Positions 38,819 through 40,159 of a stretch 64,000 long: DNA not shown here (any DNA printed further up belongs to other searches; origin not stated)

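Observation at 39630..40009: Unknown C-terminal domain on the ThiI-like PP-loop protein in place of THUMP and rhodanese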

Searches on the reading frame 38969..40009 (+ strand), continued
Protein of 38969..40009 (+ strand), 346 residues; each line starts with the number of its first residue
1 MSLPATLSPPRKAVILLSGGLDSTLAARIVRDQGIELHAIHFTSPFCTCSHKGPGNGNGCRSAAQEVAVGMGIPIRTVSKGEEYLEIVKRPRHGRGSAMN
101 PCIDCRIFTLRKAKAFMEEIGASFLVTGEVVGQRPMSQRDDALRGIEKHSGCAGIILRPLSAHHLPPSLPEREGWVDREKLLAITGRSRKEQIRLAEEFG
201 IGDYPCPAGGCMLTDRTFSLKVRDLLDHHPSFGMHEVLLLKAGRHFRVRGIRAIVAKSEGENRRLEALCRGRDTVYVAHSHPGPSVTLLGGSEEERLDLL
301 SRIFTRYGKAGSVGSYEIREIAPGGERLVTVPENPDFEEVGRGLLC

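Call 29: find_encoding_contigs(protein=P0355, flank=5000, max_places=1)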
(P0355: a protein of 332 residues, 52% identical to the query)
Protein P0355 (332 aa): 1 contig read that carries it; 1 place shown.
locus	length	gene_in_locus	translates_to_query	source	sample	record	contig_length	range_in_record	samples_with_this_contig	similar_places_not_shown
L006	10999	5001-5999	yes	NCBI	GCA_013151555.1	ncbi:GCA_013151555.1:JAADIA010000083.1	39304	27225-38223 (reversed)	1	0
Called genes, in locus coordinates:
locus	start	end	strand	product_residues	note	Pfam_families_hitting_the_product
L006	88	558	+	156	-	PF01288:HPPK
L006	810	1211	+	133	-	PF02577:BFN_dom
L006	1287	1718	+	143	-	-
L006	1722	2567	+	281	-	PF02569:Pantoate_ligase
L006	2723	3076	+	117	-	PF02261:Asp_decarbox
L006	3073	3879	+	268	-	PF01408:GFO_IDH_MocA, PF03447:NAD_binding_3, PF01958:Asp_DH_C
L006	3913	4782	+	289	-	PF20565:DUF6775, PF22529:DUF7001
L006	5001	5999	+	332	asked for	PF02568:ThiI, PF03054:tRNA_Me_trans, PF18297:NFACT-R_2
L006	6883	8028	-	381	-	PF02771:Acyl-CoA_dh_N, PF02770:Acyl-CoA_dh_M, PF00441:Acyl-CoA_dh_1, PF08028:Acyl-CoA_dh_2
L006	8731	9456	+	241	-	PF07603:Lcl_C, PF07589:PEP_exosort_dom (weak)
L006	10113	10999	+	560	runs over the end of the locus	PF16126:DUF4838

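Call 31: predict_structure(alignment_id=A1)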
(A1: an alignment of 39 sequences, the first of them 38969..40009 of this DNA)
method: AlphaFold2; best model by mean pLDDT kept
length: 346 residues; sequences in the alignment: 39
mean_pLDDT: 91.5   pTM: 0.89
mean pLDDT of the five models: 91.5, 90.7, 90.4, 89.4, 89.2
residues with pLDDT >= 90: 289; 70-90: 27; 50-70: 22; < 50: 8
segments of 3 or more residues with pLDDT < 50: 54-59
pLDDT, mean of each block of 10 residues (from residue 1): 61 95 97 98 84 46 85 95 96 95 98 98 98 95 98 98 98 97 96 95 65 93 97 95 96 95 95 95 95 97 90 83 97 93 91
secondary structure, 60 per line:
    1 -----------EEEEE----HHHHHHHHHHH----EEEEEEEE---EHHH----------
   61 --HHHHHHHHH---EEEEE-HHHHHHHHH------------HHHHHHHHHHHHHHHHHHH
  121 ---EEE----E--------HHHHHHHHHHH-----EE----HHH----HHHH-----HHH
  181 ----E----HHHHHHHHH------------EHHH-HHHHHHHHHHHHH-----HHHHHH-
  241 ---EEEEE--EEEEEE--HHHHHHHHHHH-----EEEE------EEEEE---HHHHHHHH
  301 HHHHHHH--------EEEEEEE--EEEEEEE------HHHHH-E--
elements in order: E12-16 H21-31 E36-43 H63-71 E75-79 H81-89 H102-120 E124-126 H140-150 H169-172 H190-198 H216-228 H234-239 E244-248 E251-256 H259-269 E275-278 E285-289 H293-307 E316-322 E325-331 H338-342

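Call 35: fold_search(model_id=the predicted structure, library=pdb)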
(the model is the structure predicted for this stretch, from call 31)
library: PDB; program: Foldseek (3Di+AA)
matches with E <= 10: 1713; with E <= 0.001: 153
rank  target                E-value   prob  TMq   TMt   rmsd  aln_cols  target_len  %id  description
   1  2der_B                2.1e-07  1.00  0.36  0.35   6.8       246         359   20  Cocrystal structure of an RNA sulfuration enzyme MnmA and tRNA-Glu in the initial tRNA binding state (released 2006-08-15)
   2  2der_A                2.1e-07  1.00  0.36  0.36  18.5       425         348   13  Cocrystal structure of an RNA sulfuration enzyme MnmA and tRNA-Glu in the initial tRNA binding state (released 2006-08-15)
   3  2hma                  2.8e-07  1.00  0.36  0.35  19.4       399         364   14  The Crystal Structure of tRNA (5-Methylaminomethyl-2-Thiouridylate)-Methyltransferase TrmU from Streptococcus pneumoniae (released 2006-08-08)
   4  2deu_A                5.7e-07  1.00  0.37  0.35   8.8       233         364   19  Cocrystal structure of an RNA sulfuration enzyme MnmA and tRNA-Glu in the adenylated intermediate state (released 2006-08-15)
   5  2det_A                9.2e-07  1.00  0.37  0.35   7.7       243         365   20  Cocrystal structure of an RNA sulfuration enzyme MnmA and tRNA-Glu in the pre-reaction state (released 2006-08-15)
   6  8cnz_E                9.7e-07  1.00  0.36  0.47   7.5       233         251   16  mmLarE-[4Fe-4S] phased by Fe-SAD (released 2024-01-31)
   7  2c5s                  1.0e-06  1.00  0.38  0.36   8.5       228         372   21  Crystal structure of Bacillus anthracis ThiI, a tRNA-modifying enzyme containing the predicted RNA-binding THUMP domain (released 2005-11-30)
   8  8cp4_A                1.1e-06  1.00  0.38  0.50   6.7       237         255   18  [4Fe-4S] cluster containing LarE in complex with AMP (released 2024-01-31)
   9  6dg3_H                1.2e-06  1.00  0.39  0.53   9.0       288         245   11  LarE, a sulfur transferase involved in synthesis of the cofactor for lactate racemase, in complex with caesium (released 2019-05-22)
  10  8cnz_C                1.5e-06  1.00  0.39  0.51   6.8       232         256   17  mmLarE-[4Fe-4S] phased by Fe-SAD (released 2024-01-31)
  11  8cnz_D                1.6e-06  1.00  0.39  0.50   6.8       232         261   17  mmLarE-[4Fe-4S] phased by Fe-SAD (released 2024-01-31)
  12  5uds_C                1.9e-06  1.00  0.38  0.51   6.8       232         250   11  LarE, a sulfur transferase involved in synthesis of the cofactor for lactate racemase, in complex with MgATP (released 2017-08-23)
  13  8cnz_A                2.3e-06  1.00  0.38  0.50   7.0       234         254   17  mmLarE-[4Fe-4S] phased by Fe-SAD (released 2024-01-31)
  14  5unm_C                2.8e-06  1.00  0.37  0.50   7.3       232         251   12  LarE, a sulfur transferase involved in synthesis of the cofactor for lactate racemase, substrate free form with flexib (released 2017-08-23)
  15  5udt_B                3.5e-06  1.00  0.40  0.52   8.8       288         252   12  LarE, a sulfur transferase involved in synthesis of the cofactor for lactate racemase, in complex with AMP (released 2017-08-23)
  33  4kr6_A                1.4e-05  1.00  0.40  0.36   7.4       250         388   20  Crystal structure of a 4-thiouridine synthetase - RNA complex (released 2014-04-23)
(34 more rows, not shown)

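Call 47: find_related_loci(query=A1, collection=genome_contigs, flank=6000)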
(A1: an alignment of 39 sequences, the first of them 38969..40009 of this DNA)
Query A1 (346 aa) in genome_contigs; peptide patterns used: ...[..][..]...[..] (x = any residue, [..] = any of these).
600 stretches matched a pattern (row limit reached: there are more); 598 encode a relative of the query (tblastn E <= 1e-3); the best 80 are kept; 80 distinct loci.
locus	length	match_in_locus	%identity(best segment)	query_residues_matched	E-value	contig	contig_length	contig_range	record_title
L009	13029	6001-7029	78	4-346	2e-179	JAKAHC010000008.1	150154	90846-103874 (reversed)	MAG: Deltaproteobacteria bacterium isolate WY2.bin79 NODE_136_length_150154_cov_4.306838, whole genome shotgun sequence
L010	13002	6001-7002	64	11-346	7e-136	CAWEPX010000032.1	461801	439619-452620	MAG: uncultured delta proteobacterium isolate MFD02923.bin.1.9 genome assembly, contig: contig_8765, whole genome shotgu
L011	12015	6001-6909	57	12-318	5e-110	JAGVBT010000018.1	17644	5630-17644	MAG: Deltaproteobacteria bacterium isolate DeMMO6_17 c_000000054290, whole genome shotgun sequence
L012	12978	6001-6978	51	12-340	4e-106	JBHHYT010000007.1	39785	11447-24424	MAG: Thermodesulfobacteriota bacterium isolate Maj_2_bin.32 NODE_319_length_39785_cov_7.263982, whole genome shotgun seq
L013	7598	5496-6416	52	12-319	9e-106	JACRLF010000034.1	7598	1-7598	MAG: Deltaproteobacteria bacterium isolate NC_groundwater_1874_Pr3_B-0.1um_57_17 SR2-18-B1_coassembly_148193, whole geno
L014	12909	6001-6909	52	12-313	2e-105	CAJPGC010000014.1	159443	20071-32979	uncultured bacterium isolate BACT1 genome assembly, contig: CONTIG_14, whole genome shotgun sequence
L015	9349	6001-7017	50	4-345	7e-105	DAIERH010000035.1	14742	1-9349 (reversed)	MAG TPA_asm: Geobacter sp. isolate clean1203 NODE_35_length_14742_cov_3.218479, whole genome shotgun sequence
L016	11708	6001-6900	52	12-307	2e-104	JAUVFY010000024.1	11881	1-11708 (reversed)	MAG: Deltaproteobacteria bacterium isolate CSMAG_362 CSMAG_362_k127_6160468_length_11881_cov_20.0373, whole genome shotg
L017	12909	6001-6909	51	12-318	2e-103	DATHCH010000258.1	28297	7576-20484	MAG TPA_asm: Thermodesulfobacteriota bacterium isolate SMAG_U12362 k141_2178518, whole genome shotgun sequence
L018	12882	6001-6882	54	12-309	2e-103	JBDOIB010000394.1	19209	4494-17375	MAG: Thermodesulfobacteriota bacterium isolate TC202112_Ori_Bins020 k147_331302, whole genome shotgun sequence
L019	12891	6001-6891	52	11-310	4e-103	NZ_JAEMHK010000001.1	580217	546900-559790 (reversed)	Geomonas propionica strain Red259 NODE_1_length_580217_cov_206.810287, whole genome shotgun sequence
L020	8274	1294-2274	50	12-329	3e-102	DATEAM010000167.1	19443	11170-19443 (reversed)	MAG TPA_asm: Thermodesulfobacteriota bacterium isolate SMAG_U8218 k141_1433084, whole genome shotgun sequence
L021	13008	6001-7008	50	4-342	6e-102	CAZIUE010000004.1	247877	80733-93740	MAG TPA_asm: uncultured Pelobacter sp. isolate binchicken_co22_46 genome assembly, contig: NODE_23_length_247877_cov_55.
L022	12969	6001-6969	49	11-336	3e-102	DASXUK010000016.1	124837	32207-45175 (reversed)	MAG TPA_asm: Desulfuromonadaceae bacterium isolate SMAG_U4716 k141_126101, whole genome shotgun sequence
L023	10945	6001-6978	49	12-339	7e-102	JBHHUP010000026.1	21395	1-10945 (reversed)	MAG: Thermodesulfobacteriota bacterium isolate S.5.sp2_bin.32 NODE_647_length_21395_cov_7.773477, whole genome shotgun s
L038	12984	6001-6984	49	12-342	3e-95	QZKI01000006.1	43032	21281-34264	MAG: Candidatus Abyssobacteria bacterium SURF_17 Ga0104751_1001261, whole genome shotgun sequence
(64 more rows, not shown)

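Call 51: search_protein_families(library=pfam, proteins=[L038:1139-1951:+, L038:1867-2895:+, L038:2896-3396:+, L038:3389-3703:+, L038:3707-4051:+, L038:4197-4454:+, L038:4488-4742:+, L038:4961-5977:+, L038:7127-7726:+, L038:2736-2981:+], max_evalue=0.001)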
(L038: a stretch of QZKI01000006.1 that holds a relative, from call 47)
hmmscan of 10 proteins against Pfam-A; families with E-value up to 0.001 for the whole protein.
L038:1139-1951:+ (270 aa): 1 family
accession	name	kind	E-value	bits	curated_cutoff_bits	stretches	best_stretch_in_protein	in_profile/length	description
PF00899.27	ThiF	-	1.2e-83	280.4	28.1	1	11-246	1-238/238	ThiF family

L038:1867-2895:+ (342 aa): 1 family
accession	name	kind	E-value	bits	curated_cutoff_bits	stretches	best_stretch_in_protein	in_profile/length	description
PF00291.31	PALP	-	1.6e-67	228.4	35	1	51-332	3-295/295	Pyridoxal-phosphate dependent enzyme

L038:2896-3396:+ (166 aa): 2 families
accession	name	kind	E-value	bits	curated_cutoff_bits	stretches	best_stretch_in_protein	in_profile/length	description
PF14464.11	Prok-JAB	-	6.5e-24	84.4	25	1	24-143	1-112/114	Prokaryotic homologs of the JAB domain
PF01398.27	JAB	-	3.2e-11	43.5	22.5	1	22-117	7-106/117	JAB1/Mov34/MPN/PAD-1 ubiquitin protease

L038:3389-3703:+ (104 aa): 1 family
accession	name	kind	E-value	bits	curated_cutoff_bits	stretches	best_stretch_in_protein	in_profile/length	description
PF02635.20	DsrE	-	9.8e-08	32.6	22.7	1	5-74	1-84/116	DsrE/DsrF-like family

L038:3707-4051:+ (114 aa): 1 family
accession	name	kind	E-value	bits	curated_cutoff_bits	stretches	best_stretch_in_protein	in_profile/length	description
PF02635.20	DsrE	-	1.1e-11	45.3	22.7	1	4-112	3-114/116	DsrE/DsrF-like family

L038:4197-4454:+ (85 aa): 2 families
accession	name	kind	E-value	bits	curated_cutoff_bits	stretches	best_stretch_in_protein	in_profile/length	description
PF04077.17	DsrH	-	9.3e-08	32.6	24.4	1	17-81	11-87/88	DsrH like protein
PF02635.20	DsrE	-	4.4e-05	24.1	22.7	0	45-84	71-115/116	DsrE/DsrF-like family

L038:4488-4742:+ (84 aa): 0 families

L038:4961-5977:+ (338 aa): 1 family
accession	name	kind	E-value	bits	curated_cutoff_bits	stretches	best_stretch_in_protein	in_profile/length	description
PF00899.27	ThiF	-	6.8e-85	284.4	28.1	1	72-306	1-237/238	ThiF family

L038:7127-7726:+ (199 aa): 0 families

L038:2736-2981:+ (81 aa): 0 families

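Call 55: search_protein_families(library=pfam, proteins=[L038:4831-5085:+], max_evalue=0.01)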
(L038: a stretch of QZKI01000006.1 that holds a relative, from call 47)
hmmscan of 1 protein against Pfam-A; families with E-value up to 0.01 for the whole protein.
L038:4831-5085:+ (84 aa): 1 family
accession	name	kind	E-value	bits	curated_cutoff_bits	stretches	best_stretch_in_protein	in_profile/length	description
PF01206.22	TusA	-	1.3e-20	73.5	28.6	1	12-82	1-70/70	Sulfurtransferase TusA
